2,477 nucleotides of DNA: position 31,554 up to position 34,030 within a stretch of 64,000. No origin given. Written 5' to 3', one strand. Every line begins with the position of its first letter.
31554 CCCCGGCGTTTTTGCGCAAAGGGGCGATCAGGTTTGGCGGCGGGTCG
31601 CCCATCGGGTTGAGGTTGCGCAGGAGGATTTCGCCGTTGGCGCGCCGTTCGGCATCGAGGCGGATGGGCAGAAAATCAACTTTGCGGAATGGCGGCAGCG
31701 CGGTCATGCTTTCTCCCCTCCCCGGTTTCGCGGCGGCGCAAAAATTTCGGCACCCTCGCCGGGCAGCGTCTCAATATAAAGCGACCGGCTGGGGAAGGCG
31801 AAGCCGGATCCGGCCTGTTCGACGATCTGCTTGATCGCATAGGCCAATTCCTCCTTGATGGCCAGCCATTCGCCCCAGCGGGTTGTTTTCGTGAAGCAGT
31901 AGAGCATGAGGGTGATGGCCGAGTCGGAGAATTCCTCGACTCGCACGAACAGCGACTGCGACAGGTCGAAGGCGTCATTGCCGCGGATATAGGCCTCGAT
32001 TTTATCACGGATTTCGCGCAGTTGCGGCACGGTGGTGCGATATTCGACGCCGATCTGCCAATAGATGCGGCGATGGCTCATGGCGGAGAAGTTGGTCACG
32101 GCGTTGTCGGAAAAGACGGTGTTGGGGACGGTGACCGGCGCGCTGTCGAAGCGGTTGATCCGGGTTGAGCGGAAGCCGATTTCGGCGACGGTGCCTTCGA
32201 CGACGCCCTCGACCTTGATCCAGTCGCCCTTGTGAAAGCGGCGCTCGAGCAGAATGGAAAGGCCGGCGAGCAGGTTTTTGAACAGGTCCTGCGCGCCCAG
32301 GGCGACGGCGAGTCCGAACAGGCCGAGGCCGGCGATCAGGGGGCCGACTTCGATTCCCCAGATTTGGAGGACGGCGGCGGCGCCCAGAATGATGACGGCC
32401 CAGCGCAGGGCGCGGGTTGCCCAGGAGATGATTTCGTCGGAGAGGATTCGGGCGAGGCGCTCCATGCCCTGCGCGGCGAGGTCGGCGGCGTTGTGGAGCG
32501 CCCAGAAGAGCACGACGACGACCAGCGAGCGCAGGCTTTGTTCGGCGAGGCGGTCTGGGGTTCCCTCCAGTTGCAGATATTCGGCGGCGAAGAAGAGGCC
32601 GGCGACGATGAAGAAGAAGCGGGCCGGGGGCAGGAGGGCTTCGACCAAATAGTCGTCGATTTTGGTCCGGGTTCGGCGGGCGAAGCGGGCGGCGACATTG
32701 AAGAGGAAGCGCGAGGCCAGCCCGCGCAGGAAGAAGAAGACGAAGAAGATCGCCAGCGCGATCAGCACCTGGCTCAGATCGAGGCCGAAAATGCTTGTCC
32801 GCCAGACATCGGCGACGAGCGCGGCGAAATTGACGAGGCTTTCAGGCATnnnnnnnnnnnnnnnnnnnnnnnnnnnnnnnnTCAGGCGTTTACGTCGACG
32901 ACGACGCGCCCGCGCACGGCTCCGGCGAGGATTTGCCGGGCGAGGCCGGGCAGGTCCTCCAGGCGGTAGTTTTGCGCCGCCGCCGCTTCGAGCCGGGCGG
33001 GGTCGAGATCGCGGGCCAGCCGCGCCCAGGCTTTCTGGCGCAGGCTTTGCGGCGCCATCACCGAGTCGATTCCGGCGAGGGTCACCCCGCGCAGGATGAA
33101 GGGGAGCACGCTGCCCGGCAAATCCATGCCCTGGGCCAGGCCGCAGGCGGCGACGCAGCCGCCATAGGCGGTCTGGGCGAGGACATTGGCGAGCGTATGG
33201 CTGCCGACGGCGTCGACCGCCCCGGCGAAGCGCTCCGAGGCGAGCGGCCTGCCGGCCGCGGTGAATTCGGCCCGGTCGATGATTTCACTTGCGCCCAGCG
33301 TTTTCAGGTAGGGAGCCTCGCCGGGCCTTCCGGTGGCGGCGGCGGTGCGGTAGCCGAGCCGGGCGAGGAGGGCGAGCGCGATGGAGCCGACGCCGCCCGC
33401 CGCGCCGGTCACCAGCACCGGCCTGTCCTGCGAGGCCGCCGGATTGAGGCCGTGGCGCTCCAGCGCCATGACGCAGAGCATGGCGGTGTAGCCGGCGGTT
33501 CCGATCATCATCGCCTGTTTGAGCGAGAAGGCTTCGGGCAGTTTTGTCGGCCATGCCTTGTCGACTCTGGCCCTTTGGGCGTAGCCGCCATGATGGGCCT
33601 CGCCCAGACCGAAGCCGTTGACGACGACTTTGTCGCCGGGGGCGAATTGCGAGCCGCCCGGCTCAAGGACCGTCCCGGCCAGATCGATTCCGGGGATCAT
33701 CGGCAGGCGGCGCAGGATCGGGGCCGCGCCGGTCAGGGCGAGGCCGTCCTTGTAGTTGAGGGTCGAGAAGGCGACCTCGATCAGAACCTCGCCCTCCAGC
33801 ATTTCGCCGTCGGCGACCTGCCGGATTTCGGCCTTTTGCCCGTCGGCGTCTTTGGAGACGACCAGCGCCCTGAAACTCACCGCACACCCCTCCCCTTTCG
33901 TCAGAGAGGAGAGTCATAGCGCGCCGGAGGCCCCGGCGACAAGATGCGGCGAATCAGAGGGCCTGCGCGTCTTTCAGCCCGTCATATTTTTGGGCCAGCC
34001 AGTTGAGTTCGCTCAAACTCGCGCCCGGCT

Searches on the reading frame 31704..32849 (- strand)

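Call 9: search_protein_families(library=pfam, proteins=[window:31704-32849:-], max_evalue=0.01)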
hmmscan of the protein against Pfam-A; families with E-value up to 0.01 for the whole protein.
window:31704-32849:- (381 aa): 4 families
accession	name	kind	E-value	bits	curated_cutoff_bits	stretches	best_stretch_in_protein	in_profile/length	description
PF00924.24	MS_channel_2nd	-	6.8e-21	74.6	20.2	1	188-255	1-67/68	Mechanosensitive ion channel, beta-domain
PF21082.3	MS_channel_3rd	-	4.3e-13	49.9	21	1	264-348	3-86/88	Mechanosensitive ion channel MscS, C-terminal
PF21088.3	MS_channel_1st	-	4.4e-06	27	23.1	1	151-187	6-42/42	Mechanosensitive ion channel, transmembrane helices 2/3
PF24956.1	Msl2-3_C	-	0.0042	17.7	29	1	301-339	44-82/87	Mechanosensitive ion channel protein 2/3 C-terminal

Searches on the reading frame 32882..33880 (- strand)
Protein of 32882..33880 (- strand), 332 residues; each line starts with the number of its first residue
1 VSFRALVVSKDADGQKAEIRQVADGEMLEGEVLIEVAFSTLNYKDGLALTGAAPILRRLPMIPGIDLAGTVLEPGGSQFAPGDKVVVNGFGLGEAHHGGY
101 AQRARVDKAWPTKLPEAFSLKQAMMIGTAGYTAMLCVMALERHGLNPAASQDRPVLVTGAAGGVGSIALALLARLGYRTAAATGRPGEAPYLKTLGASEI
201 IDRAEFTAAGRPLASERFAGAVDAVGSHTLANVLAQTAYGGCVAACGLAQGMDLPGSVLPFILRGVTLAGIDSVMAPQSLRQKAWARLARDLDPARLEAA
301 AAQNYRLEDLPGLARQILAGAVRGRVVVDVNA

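Call 9: search_protein_families(library=pfam, proteins=[window:32882-33880:-], max_evalue=0.01)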
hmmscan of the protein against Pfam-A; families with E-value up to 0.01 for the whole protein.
window:32882-33880:- (332 aa): 3 families
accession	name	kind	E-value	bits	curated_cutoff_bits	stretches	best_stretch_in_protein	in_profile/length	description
PF00107.32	ADH_zinc_N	-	3.6e-13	50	31.8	1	163-288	1-127/129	Zinc-binding dehydrogenase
PF08240.17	ADH_N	-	5.6e-12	46.3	23.5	1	29-115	2-103/104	Alcohol dehydrogenase GroES-like domain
PF13602.12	ADH_zinc_N_2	-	0.00083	20.7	27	1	195-328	1-134/134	Zinc-binding dehydrogenase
